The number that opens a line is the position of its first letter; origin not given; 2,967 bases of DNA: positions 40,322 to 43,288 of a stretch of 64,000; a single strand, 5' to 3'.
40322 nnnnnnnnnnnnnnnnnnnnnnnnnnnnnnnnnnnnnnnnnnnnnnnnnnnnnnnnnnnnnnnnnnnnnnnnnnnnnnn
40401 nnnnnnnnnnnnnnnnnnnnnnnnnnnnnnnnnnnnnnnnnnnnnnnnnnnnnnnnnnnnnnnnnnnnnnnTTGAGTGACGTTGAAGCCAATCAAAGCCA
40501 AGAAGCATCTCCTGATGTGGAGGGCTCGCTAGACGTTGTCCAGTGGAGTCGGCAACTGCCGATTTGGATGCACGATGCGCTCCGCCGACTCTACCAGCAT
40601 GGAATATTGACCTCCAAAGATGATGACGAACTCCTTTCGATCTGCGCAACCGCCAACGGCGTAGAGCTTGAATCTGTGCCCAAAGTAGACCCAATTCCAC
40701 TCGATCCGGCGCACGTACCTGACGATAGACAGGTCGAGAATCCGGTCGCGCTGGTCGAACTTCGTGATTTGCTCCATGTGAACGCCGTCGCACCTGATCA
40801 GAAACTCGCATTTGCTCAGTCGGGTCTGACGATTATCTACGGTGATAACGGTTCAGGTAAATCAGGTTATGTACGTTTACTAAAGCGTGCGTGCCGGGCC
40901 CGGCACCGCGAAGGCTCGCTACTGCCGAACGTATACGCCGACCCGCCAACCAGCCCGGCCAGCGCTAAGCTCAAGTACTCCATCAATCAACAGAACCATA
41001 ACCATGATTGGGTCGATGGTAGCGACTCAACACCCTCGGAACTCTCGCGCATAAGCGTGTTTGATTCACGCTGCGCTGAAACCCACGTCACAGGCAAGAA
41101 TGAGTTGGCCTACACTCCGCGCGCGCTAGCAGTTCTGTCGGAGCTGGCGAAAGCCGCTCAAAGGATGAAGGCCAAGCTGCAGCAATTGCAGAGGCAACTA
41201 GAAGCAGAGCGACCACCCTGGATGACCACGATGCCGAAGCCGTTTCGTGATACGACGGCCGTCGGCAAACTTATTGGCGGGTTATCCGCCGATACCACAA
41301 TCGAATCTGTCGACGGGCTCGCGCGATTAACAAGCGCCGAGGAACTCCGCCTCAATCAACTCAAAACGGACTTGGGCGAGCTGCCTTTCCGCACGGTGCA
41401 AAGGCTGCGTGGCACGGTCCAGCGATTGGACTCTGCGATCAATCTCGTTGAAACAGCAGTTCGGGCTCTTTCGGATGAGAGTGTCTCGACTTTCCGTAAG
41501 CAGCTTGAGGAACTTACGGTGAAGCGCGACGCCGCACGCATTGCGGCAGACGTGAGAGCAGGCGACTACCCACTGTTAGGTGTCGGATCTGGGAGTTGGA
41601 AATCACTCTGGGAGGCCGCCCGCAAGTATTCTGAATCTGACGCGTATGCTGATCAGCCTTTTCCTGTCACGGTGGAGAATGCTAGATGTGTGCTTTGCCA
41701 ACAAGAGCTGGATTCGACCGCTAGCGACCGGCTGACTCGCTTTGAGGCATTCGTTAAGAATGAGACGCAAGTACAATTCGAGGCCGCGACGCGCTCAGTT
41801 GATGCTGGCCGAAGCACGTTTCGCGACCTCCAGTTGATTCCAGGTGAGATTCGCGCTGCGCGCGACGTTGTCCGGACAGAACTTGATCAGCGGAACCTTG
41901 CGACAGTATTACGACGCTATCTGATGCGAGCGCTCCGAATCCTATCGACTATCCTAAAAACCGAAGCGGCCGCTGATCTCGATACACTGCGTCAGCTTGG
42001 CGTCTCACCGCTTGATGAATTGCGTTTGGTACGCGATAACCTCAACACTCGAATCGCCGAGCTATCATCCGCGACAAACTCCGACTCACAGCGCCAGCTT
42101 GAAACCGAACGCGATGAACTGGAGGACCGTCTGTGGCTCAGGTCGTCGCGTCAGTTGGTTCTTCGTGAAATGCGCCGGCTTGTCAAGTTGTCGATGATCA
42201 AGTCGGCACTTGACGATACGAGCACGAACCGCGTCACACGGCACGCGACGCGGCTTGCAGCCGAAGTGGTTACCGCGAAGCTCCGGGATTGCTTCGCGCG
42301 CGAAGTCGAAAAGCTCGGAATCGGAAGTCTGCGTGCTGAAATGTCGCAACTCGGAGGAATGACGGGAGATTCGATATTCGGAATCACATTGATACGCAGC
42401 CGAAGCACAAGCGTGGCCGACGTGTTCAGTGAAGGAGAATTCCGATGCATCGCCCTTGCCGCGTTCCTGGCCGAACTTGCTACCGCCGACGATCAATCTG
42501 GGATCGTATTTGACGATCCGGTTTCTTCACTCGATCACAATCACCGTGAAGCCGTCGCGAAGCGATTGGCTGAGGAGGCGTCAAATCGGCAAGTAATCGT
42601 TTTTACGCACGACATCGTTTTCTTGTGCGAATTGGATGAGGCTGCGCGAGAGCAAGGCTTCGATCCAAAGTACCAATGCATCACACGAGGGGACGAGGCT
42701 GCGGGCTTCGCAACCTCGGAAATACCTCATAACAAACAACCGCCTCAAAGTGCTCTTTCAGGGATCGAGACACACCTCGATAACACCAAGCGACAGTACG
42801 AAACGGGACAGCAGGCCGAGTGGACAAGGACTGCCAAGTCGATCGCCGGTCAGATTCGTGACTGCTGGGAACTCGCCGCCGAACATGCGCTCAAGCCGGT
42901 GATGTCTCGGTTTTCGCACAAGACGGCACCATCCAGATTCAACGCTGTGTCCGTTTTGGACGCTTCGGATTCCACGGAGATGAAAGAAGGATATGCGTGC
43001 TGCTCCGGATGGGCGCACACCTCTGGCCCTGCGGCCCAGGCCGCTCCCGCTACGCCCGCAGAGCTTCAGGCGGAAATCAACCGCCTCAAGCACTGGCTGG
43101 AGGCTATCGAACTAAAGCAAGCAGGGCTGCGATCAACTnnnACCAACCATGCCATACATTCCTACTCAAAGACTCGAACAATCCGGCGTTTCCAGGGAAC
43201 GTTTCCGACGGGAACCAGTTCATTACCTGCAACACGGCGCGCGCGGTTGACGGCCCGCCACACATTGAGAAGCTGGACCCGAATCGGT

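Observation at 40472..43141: Rad50-like ATPase with a mid-coiled-coil CxxC hook and a PrrC-like R-x3-E...H tail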

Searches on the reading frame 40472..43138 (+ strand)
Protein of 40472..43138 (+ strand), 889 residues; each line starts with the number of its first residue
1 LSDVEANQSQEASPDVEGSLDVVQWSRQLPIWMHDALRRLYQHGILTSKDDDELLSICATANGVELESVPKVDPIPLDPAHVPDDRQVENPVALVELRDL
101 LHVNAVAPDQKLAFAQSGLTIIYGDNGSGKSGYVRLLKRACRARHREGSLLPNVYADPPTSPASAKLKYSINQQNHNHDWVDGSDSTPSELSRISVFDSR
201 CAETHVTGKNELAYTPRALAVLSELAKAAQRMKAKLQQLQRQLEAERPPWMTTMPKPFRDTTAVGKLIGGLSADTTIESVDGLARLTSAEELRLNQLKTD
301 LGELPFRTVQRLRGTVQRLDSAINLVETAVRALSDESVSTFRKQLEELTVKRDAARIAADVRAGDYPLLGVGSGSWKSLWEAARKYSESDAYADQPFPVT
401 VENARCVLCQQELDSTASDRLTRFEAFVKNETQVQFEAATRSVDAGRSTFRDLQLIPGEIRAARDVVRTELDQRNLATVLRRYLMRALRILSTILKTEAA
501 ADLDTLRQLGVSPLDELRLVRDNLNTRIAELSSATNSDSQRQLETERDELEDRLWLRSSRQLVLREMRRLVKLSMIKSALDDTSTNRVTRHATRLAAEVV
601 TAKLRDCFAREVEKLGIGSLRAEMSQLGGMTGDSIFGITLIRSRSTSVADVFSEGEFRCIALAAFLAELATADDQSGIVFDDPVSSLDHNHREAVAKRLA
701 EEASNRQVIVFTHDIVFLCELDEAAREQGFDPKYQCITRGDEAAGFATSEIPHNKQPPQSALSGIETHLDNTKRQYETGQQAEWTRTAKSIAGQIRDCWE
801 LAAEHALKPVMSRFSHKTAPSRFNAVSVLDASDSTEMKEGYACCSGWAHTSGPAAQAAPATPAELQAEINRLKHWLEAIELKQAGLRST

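Call 3: search_protein_families(library=pfam, proteins=[window:40472-43138:+], max_evalue=0.01)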
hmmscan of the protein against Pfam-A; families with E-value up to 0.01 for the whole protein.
window:40472-43138:+ (889 aa): 4 families
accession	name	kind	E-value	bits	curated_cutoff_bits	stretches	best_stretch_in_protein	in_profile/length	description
PF13166.12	AAA_13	-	3.4e-19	69.5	36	1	404-777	256-619/713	AAA domain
PF02463.25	SMC_N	-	4.8e-11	42.9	40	1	115-721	22-205/220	RecF/RecN/SMC N terminal domain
PF13304.12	AAA_21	-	1e-08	36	27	1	649-717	235-302/304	AAA domain, putative AbiEii toxin, Type IV TA system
PF13476.12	AAA_23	-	0.0003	21.9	27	1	109-135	12-37/201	AAA domain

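Call 4: search_protein_families(library=padloc, proteins=[window:40472-43138:+], max_evalue=0.01)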
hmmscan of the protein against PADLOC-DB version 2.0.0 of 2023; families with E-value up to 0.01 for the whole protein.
window:40472-43138:+ (889 aa): 44 families (the best 25 are shown)
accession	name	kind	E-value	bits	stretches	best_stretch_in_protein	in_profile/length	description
PDLC04891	PDC-S06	-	4.8e-184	612.1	1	21-880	6-854/858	-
PDLC04893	PDC-S06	-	6.6e-169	562.1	1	21-882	7-859/862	-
PDLC04888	PDC-S06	-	1.8e-76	256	1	87-874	74-844/851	-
PDLC04892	PDC-S06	-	4.3e-66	221.8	1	87-721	63-681/843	-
PDLC04135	mad3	-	9.7e-17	59.6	2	649-718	261-327/374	mads_3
PDLC04894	PDC-S06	-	1.2e-14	51.8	2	403-720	267-576/740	-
PDLC03859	LmuB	-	2.3e-13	48.2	1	223-716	193-587/611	-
PDLC04886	PDC-S06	-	3.4e-13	47.3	1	642-736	488-594/727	-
PDLC04887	PDC-S06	-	1.3e-11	41.8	1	643-727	538-629/790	-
PDLC04895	PDC-S06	-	3.9e-11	40.2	1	646-713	556-628/784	-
PDLC04890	PDC-S06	-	2.6e-10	37.5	1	640-722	485-581/732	-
PDLC04896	PDC-S06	-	6.8e-10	36.2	1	643-726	490-577/732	-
PDLC02980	AriA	-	7.1e-10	37.3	1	649-718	235-303/304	-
PDLC04898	PDC-S06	-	2e-08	31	1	402-718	284-611/752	-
PDLC04889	PDC-S06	-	4e-08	30.3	1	648-716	414-484/693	-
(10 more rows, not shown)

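Call 7: search_protein_families(library=ncbifam, proteins=[window:40472-43138:+], max_evalue=0.01)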
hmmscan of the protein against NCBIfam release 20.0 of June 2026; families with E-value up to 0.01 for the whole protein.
window:40472-43138:+ (889 aa): 23 families
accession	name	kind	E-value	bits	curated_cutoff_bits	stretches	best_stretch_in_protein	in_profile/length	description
NF010068.0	PRK13548.1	equivalog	6.4e-11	41.8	261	1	651-715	137-203/261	heme ABC transporter ATP-binding protein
TIGR00611.2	recf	equivalog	4.4e-10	39.2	172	1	642-711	265-337/339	DNA replication/repair protein RecF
TIGR02857.1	CydD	equivalog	1.4e-07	30.9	435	1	651-723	458-525/529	thiol reductant ABC exporter subunit CydD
NF000355.4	ribo_prot_ABC_F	equivalog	6.4e-07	28.6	380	1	649-720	115-179/499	ribosomal protection-like ABC-F family protein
NF040873.1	AztA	equivalog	3.8e-06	26.6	220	0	673-716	136-180/191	zinc ABC transporter ATP-binding protein AztA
TIGR03608.1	L_ocin_972_ABC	subfamily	8.1e-05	22.2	254.85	1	652-717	135-196/206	putative bacteriocin export ABC transporter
TIGR04520.1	ECF_ATPase_1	equivalog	8.4e-05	22.1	315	0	650-716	135-198/269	energy-coupling factor transporter ATPase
TIGR04521.1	ECF_ATPase_2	equivalog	0.00011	21.4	330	0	652-715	145-205/279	energy-coupling factor transporter ATPase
TIGR03411.1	urea_trans_UrtD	equivalog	0.00012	21.8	304.1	1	634-723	126-210/242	urea ABC transporter ATP-binding protein UrtD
NF009945.0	PRK13409.1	equivalog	0.00015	20.6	469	1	650-721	211-278/592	ribosome biogenesis/translation initiation ATPase RLI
TIGR02868.1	CydC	equivalog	0.00016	20.5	329.05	1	647-714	467-529/530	thiol reductant ABC exporter subunit CydC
NF010061.0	PRK13538.1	equivalog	0.00019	21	195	0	646-714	128-192/211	cytochrome c biogenesis heme-transporting ATPase CcmA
TIGR01166.1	cbiO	subfamily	0.0004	19.9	211.8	0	648-715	124-187/190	cobalt ABC transporter, ATP-binding protein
TIGR00972.1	3a0107s01c2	equivalog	0.00068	19.1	343.2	0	677-717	165-205/248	phosphate ABC transporter ATP-binding protein PstB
NF007863.0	PRK10575.1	equivalog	0.0014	18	433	0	648-716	144-209/265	Fe3+-hydroxamate ABC transporter ATP-binding protein FhuC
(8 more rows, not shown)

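Call 8: search_solved_structures(query=window:40472-43138:+, max_evalue=1)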
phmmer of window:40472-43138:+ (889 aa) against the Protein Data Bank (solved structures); distinct sequences matched with E-value up to 1: 16.
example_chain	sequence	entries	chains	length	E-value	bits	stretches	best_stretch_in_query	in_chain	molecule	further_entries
3ozx_A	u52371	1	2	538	0.0013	20.7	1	650-721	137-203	RNase L inhibitor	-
3qf7_A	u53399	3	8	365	0.0048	18.8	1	658-725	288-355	Rad50 | Probable DNA double-strand break repair Rad50 ATPase,Probable DNA double-strand break repa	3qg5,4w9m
6tmf_d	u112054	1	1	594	0.0058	18.5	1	650-721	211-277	ATPase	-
4g1u_C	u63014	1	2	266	0.013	17.4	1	90-152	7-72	Hemin import ATP-binding protein HmuV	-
8v45_A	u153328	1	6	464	0.24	13.2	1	649-714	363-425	AriA antitoxin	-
8ux9_B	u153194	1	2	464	0.24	13.2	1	649-714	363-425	AriA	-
5z69_A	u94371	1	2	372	0.28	13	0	652-700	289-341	DNA replication and repair protein RecF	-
5z67_A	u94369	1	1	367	0.29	12.9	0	652-700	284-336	DNA replication and repair protein RecF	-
5z68_A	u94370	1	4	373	0.31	12.8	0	652-700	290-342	DNA replication and repair protein RecF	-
4jx6_A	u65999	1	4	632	0.41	12.4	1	84-159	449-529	Pyruvate carboxylase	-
4jx4_A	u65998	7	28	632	0.41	12.4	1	84-159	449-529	Pyruvate carboxylase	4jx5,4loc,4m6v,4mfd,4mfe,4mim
8v46_A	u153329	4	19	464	0.45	12.3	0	649-714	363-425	AriA antitoxin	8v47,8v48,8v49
6zz6_B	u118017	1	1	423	0.49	12.2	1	513-724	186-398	Structural maintenance of chromosomes protein 3,Structural maintenance of chromosomes prot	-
1e69_A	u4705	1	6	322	0.86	11.4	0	589-718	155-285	CHROMOSOME SEGREGATION SMC PROTEIN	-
3tw6_A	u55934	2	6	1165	0.87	11.4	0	84-158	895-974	Pyruvate carboxylase protein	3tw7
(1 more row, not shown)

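Call 9: find_homologous_proteins(query=window:40472-43138:+, max_evalue=0.00001)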
Query window:40472-43138:+ (889 aa): 1299 proteins with E <= 0.00001 among 8000 candidates; the best 120 are listed.
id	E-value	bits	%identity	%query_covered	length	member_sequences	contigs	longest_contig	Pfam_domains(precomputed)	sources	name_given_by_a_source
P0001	0.0e+0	1966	100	100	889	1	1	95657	PF02463.26,PF13166.13,PF13304.13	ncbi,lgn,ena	-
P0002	0.0e+0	1680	86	100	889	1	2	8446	PF02463.26,PF13166.13,PF13304.13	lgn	-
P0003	0.0e+0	1265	65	100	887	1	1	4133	PF02463.26,PF13166.13,PF13304.13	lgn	-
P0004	0.0e+0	1159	62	96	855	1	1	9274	PF02463.26,PF13166.13,PF13304.13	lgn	-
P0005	1.4e-242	826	47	98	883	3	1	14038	PF02463.26,PF13166.13,PF13304.13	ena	-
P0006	1.3e-241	823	47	96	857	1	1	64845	PF02463.26,PF13166.13,PF13304.13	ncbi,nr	ncbi:MAG: AAA family ATPase [Phycisphaerales bacterium]|nr:AAA family ATPase [Phycisphaerales bacter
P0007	1.1e-216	740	43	98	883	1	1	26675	PF02463.26,PF13166.13,PF13304.13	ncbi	-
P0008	2.0e-202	693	44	97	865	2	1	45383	PF02463.26,PF13166.13,PF13304.13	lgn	-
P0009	1.4e-199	684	45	98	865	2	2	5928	PF02463.26,PF13166.13,PF13304.13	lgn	-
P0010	1.8e-199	683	42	99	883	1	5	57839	PF02463.26,PF13166.13,PF13304.13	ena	-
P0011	2.4e-198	680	43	99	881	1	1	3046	PF02463.26,PF13166.13,PF13304.13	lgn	-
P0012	1.0e-195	671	43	97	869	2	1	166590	PF02463.26,PF13166.13,PF13304.13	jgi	-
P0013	1.4e-194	667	42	97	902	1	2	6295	PF02463.26,PF13166.13,PF13304.13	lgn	-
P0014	7.5e-193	662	43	98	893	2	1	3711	PF02463.26,PF13166.13,PF13304.13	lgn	-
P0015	1.0e-192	661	43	97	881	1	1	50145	PF02463.26,PF13166.13,PF13304.13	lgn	-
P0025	6.7e-184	632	42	99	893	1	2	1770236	PF02463.26,PF13166.13,PF13304.13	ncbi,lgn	-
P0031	2.2e-182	627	41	99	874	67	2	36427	PF02463.26,PF13166.13,PF13304.13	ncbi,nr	ncbi:MAG: AAA family ATPase [Bradyrhizobium sp.]|nr:AAA family ATPase [Bradyrhizobium sp.] MCA357936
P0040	9.2e-180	618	40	99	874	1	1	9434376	PF02463.26,PF13166.13,PF13304.13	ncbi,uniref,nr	ncbi:hypothetical protein EI171_44120 [Bradyrhizobium sp. LCT2]|uniref:AAA family ATPase n=1 Tax=Bra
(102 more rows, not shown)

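Call 19: find_encoding_contigs(protein=P0001, flank=10000, max_places=3)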
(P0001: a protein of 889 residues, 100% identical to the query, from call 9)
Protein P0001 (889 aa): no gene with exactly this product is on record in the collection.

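Call 20: find_encoding_contigs(protein=P0006, flank=10000, max_places=3)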
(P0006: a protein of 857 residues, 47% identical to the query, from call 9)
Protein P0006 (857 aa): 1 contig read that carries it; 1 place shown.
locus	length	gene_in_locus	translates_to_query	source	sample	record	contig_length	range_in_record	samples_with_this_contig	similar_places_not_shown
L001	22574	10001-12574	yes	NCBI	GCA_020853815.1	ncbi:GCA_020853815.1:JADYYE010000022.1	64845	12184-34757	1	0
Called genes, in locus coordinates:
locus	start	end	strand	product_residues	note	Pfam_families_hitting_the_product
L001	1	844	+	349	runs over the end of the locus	PF06067:DUF932 (weak)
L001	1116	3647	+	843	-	PF04851:ResIII, PF00270:DEAD (weak), PF18766:SWI2_SNF2 (weak), PF00271:Helicase_C (weak), PF08463:EcoEI_R_C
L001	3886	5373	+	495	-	PF12161:HsdM_N (weak), PF02384:N6_Mtase, PF01170:UPF0020 (weak), PF20473:MmeI_Mtase (weak)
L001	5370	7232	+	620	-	PF04326:SLFN_AlbA_2, PF13749:HATPase_c_4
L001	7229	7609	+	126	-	PF10711:DUF2513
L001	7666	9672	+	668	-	PF01420:Methylase_S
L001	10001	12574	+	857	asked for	PF02463:SMC_N (faint), PF13304:AAA_21 (faint), PF13166:AAA_13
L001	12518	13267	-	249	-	PF00190:Cupin_1 (weak), PF07883:Cupin_2 (weak)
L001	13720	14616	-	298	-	-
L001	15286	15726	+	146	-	PF00078:RVT_1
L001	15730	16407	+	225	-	-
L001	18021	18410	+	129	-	PF13560:HTH_31, PF01381:HTH_3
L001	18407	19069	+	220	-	PF06114:Peptidase_M78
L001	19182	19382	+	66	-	PF05930:Phage_AlpA (weak), PF12728:HTH_17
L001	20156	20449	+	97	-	PF12728:HTH_17 (weak)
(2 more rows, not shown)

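Call 21: find_encoding_contigs(protein=P0025, flank=9000, max_places=2)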
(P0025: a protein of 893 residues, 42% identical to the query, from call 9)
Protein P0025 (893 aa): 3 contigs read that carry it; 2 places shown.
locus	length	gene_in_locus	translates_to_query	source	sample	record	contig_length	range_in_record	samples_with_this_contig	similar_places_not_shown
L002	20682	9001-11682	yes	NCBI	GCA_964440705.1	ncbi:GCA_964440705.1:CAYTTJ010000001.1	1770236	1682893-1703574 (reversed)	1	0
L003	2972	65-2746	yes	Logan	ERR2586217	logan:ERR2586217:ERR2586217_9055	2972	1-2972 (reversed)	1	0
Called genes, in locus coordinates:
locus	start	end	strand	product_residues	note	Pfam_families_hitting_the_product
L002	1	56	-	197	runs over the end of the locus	PF11845:Tll0287-like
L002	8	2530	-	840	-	PF02743:dCache_1, PF00672:HAMP, PF08448:PAS_4 (faint), PF00512:HisKA, PF02518:HATPase_c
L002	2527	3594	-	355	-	PF00512:HisKA, PF02518:HATPase_c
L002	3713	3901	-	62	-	-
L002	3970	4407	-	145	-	PF00072:Response_reg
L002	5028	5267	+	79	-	PF01722:BolA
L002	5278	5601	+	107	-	PF00462:Glutaredoxin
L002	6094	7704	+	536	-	PF12161:HsdM_N, PF02384:N6_Mtase, PF01170:UPF0020 (weak), PF05175:MTS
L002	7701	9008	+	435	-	PF01420:Methylase_S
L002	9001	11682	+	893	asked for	PF02463:SMC_N (faint), PF13304:AAA_21 (faint), PF13166:AAA_13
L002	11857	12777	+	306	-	PF07804:HipA_C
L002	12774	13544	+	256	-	-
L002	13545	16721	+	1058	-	PF04313:HSDR_N, PF04851:ResIII, PF18766:SWI2_SNF2, PF22679:T1R_D3-like, PF11867:T1RH-like_C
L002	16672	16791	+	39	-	-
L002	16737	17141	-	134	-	-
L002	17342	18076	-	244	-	PF00106:adh_short, PF08659:KR, PF13561:adh_short_C2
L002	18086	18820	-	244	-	PF09837:DUF2064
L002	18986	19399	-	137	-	-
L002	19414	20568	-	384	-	PF06559:DCD_N, PF22769:DCD, PF22569:DCD_C, PF22769:DCD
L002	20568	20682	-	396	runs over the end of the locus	PF04055:Radical_SAM, PF12544:LAM_C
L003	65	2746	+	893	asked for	PF02463:SMC_N (faint), PF13304:AAA_21 (faint), PF13166:AAA_13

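Call 22: find_encoding_contigs(protein=P0040, flank=9000, max_places=2)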
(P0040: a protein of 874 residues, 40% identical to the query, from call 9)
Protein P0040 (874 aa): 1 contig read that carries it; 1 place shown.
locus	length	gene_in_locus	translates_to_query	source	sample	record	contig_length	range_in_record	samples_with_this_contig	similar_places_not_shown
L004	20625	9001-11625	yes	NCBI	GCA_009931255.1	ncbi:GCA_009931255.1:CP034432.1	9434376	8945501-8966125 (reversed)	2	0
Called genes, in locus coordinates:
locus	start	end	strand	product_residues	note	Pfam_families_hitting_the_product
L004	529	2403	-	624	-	PF13091:PLDc_2, PF00614:PLDc (faint), PF13091:PLDc_2 (weak)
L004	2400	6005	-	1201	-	PF13086:AAA_11, PF13245:AAA_19 (faint), PF13087:AAA_12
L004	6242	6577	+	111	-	PF13560:HTH_31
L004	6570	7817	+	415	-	PF07804:HipA_C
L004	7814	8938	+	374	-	-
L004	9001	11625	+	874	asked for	PF13304:AAA_21 (faint), PF02463:SMC_N, PF13166:AAA_13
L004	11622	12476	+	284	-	-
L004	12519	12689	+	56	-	-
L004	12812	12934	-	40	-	-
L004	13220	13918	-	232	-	-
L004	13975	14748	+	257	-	PF13340:DUF4096, PF01609:DDE_Tnp_1, PF13612:DDE_Tnp_1_3 (faint), PF13586:DDE_Tnp_1_2 (weak)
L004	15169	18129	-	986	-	PF00580:UvrD-helicase, PF13361:UvrD_C, PF13538:UvrD_C_2 (faint), PF12705:PDDEXK_1 (weak)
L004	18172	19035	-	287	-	PF01695:IstB_IS21, PF00308:Bac_DnaA (weak)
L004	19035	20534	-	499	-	PF00665:rve (weak), PF22483:Mu-transpos_C_2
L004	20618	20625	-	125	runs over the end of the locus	PF13604:AAA_30 (weak), PF00580:UvrD-helicase, PF13245:AAA_19 (faint)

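Call 23: find_encoding_contigs(protein=P0012, flank=9000, max_places=2)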
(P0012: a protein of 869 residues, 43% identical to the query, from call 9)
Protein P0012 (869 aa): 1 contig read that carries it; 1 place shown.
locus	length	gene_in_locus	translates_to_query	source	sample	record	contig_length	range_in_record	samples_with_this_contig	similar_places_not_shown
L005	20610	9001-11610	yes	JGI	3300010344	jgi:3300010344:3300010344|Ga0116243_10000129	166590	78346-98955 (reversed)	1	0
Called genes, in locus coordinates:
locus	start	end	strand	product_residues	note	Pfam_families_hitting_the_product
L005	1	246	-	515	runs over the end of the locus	PF13620:CarboxypepD_reg (faint)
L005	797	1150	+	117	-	PF11756:YgbA_NO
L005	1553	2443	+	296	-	PF02899:Phage_int_SAM_1 (weak), PF00589:Phage_integrase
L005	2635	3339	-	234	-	-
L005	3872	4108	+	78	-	-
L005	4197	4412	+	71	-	-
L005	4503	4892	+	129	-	-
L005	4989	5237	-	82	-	-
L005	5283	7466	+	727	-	-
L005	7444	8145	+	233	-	-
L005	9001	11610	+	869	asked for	PF13304:AAA_21 (faint), PF02463:SMC_N (weak), PF13166:AAA_13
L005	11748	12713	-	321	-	PF01555:N6_N4_Mtase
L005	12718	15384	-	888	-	PF04851:ResIII, PF00270:DEAD (weak), PF00271:Helicase_C, PF18780:HNH_repeat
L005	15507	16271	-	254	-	PF03781:FGE-sulfatase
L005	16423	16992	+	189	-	-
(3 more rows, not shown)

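Call 27: find_encoding_contigs(protein=P0002, flank=9000, max_places=2)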
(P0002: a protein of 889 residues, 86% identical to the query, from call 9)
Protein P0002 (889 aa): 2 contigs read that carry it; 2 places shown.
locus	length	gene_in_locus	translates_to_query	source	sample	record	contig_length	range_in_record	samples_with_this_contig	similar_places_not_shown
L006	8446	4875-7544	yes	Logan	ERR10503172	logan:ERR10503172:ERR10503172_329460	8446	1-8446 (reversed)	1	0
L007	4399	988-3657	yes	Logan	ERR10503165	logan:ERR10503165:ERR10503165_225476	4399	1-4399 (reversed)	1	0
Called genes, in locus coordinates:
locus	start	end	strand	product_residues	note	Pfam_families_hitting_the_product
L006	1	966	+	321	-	?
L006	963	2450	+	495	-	PF12161:HsdM_N (weak), PF02384:N6_Mtase, PF01170:UPF0020, PF20473:MmeI_Mtase (faint)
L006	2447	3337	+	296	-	PF18863:AbiJ_NTD4, PF14355:Abi_C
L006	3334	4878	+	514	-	PF01420:Methylase_S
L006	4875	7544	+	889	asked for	PF02463:SMC_N, PF13304:AAA_21 (faint), PF13166:AAA_13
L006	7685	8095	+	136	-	-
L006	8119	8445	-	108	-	?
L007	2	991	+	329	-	?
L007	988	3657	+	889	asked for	PF02463:SMC_N, PF13304:AAA_21 (faint), PF13166:AAA_13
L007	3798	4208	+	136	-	-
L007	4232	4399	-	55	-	?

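Call 28: find_encoding_contigs(protein=P0004, flank=9000, max_places=2)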
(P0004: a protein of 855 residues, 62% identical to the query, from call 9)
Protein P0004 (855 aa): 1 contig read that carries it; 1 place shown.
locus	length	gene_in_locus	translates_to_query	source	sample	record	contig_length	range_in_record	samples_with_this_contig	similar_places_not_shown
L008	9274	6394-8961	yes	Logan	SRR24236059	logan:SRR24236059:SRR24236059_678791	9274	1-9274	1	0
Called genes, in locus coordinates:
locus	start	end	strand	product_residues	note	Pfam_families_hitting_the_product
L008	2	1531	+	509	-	?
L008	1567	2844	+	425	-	PF00383:dCMP_cyt_deam_1, PF14437:MafB19-deam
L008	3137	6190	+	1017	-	PF00270:DEAD (weak), PF04851:ResIII, PF19778:RE_endonuc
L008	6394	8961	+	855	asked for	PF02463:SMC_N, PF13304:AAA_21 (faint), PF13166:AAA_13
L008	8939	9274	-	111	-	?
